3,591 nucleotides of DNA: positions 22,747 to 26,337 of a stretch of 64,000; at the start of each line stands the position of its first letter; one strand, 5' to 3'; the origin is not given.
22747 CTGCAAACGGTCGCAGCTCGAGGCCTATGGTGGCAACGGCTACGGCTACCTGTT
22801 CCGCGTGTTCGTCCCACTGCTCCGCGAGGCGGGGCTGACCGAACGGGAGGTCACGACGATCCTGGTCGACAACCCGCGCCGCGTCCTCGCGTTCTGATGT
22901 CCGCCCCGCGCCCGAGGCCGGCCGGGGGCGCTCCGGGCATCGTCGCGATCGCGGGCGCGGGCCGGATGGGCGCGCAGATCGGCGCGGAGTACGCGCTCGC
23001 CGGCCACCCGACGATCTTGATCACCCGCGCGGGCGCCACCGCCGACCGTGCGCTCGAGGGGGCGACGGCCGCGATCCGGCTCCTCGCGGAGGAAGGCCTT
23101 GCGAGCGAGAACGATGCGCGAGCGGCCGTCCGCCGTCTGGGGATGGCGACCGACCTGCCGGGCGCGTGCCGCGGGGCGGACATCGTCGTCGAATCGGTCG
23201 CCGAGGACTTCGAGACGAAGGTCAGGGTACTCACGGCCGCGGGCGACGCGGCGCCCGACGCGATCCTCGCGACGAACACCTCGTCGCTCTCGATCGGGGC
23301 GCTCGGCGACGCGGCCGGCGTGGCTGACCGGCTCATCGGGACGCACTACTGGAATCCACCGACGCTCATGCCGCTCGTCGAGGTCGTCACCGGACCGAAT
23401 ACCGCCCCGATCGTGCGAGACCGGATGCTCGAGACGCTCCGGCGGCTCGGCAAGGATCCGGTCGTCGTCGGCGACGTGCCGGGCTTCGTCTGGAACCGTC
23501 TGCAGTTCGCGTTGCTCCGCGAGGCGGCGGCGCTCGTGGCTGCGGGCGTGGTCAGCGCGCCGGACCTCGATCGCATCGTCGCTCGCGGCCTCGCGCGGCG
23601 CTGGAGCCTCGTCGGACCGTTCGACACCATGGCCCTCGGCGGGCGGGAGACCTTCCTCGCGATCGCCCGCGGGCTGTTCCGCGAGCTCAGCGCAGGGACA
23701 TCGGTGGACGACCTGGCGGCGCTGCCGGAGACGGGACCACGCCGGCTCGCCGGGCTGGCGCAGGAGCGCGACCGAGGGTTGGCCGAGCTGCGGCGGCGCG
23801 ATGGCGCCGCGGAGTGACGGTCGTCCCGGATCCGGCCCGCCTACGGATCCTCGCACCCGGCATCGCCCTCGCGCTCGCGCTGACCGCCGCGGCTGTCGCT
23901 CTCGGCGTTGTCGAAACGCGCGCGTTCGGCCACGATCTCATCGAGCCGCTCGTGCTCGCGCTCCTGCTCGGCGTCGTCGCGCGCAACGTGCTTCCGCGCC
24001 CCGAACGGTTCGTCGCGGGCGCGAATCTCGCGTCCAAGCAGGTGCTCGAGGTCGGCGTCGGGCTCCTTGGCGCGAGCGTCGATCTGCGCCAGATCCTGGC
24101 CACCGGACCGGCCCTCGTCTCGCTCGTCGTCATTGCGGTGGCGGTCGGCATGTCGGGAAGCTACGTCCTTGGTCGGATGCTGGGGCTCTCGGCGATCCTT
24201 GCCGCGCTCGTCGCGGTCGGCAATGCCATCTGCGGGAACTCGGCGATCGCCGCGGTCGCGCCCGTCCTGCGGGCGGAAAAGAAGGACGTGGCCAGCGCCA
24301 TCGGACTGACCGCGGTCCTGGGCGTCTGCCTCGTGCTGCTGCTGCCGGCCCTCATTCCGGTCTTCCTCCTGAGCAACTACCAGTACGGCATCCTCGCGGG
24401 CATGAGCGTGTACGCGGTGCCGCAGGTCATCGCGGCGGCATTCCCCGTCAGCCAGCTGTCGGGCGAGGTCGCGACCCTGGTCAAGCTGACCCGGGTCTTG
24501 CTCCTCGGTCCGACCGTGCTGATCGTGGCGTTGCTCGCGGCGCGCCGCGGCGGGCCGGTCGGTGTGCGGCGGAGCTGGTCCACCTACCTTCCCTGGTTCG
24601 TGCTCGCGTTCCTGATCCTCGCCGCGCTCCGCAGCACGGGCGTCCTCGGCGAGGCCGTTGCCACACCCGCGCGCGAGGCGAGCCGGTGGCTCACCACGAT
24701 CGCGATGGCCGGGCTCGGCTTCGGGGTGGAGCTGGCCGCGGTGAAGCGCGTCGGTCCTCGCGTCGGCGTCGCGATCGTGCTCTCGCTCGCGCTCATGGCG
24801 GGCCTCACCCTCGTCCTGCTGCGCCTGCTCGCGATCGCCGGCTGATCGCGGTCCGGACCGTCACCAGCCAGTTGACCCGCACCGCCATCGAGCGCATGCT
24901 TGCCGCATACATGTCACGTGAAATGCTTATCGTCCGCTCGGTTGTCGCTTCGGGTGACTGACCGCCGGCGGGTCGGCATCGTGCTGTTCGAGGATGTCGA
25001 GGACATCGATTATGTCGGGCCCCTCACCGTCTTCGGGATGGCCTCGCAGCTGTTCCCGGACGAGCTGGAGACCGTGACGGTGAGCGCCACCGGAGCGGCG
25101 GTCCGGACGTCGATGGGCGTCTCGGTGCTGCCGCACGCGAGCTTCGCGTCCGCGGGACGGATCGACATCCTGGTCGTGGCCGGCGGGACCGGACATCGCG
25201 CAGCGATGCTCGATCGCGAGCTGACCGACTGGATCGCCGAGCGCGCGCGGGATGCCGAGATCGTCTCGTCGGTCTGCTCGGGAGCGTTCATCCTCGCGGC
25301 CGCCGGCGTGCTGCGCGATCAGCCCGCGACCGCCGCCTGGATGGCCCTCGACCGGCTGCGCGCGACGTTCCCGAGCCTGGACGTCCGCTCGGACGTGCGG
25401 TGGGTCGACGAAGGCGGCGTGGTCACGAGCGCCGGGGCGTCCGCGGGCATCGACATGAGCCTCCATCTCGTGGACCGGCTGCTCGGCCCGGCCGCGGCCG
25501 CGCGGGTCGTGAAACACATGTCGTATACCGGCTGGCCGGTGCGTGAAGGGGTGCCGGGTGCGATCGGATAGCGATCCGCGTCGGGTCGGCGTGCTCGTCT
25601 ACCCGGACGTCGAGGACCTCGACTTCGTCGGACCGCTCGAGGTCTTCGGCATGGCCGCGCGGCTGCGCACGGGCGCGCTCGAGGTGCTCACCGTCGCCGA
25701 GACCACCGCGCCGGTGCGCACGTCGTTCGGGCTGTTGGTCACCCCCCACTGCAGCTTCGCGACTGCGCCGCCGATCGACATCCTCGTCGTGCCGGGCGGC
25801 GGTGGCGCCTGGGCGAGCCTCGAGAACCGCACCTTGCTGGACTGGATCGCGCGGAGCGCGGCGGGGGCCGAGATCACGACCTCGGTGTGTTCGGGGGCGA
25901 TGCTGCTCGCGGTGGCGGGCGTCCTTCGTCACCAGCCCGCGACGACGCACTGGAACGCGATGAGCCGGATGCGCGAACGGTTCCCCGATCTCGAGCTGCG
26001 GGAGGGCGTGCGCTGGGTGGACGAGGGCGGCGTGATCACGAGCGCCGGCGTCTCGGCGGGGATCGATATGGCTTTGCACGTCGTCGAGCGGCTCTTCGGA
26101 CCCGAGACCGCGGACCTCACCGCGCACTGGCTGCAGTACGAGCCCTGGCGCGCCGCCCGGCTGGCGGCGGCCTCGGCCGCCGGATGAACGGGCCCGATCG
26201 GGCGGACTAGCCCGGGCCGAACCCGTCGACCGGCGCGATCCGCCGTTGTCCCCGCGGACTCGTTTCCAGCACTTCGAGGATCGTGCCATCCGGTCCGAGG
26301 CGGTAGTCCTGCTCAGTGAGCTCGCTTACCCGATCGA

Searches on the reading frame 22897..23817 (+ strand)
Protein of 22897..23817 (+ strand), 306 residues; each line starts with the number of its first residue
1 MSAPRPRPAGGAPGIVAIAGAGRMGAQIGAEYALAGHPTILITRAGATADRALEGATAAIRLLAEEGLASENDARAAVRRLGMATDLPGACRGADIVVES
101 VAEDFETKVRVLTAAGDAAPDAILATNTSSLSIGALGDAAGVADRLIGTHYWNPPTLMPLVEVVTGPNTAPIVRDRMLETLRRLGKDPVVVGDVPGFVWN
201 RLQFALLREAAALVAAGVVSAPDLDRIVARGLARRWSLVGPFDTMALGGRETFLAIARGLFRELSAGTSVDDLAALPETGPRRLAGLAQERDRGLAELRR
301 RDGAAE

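Call 16: search_protein_families(library=pfam, proteins=[window:22897-23817:+])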
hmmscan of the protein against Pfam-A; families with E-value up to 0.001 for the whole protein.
window:22897-23817:+ (306 aa): 2 families
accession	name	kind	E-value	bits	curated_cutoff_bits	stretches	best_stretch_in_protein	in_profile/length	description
PF02737.24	3HCDH_N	-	5.1e-45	154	22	1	16-193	2-179/180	3-hydroxyacyl-CoA dehydrogenase, NAD binding domain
PF00725.27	3HCDH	-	2.4e-09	38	22.1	1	196-255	1-60/97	3-hydroxyacyl-CoA dehydrogenase, C-terminal domain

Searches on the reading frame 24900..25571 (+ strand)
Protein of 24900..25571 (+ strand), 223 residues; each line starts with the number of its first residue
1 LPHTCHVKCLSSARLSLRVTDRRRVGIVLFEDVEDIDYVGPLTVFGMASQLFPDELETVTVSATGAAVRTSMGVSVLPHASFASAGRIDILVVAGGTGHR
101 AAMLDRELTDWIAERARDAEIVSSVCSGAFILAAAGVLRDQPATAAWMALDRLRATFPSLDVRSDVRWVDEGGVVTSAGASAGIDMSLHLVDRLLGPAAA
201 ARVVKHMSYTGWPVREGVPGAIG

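Call 16: search_protein_families(library=pfam, proteins=[window:24900-25571:+])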
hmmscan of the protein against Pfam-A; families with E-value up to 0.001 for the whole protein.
window:24900-25571:+ (223 aa): 1 family
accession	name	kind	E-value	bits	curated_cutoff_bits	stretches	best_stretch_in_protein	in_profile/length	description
PF01965.30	DJ-1_PfpI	-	4.7e-23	82.3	26.6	1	23-192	1-164/165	DJ-1/PfpI family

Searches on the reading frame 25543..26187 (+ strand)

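Call 16: search_protein_families(library=pfam, proteins=[window:25543-26187:+])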
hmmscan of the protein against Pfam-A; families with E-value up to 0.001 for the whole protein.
window:25543-26187:+ (214 aa): 1 family
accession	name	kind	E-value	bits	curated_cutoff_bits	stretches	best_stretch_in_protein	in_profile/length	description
PF01965.30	DJ-1_PfpI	-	7.8e-22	78.3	26.6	1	13-182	1-164/165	DJ-1/PfpI family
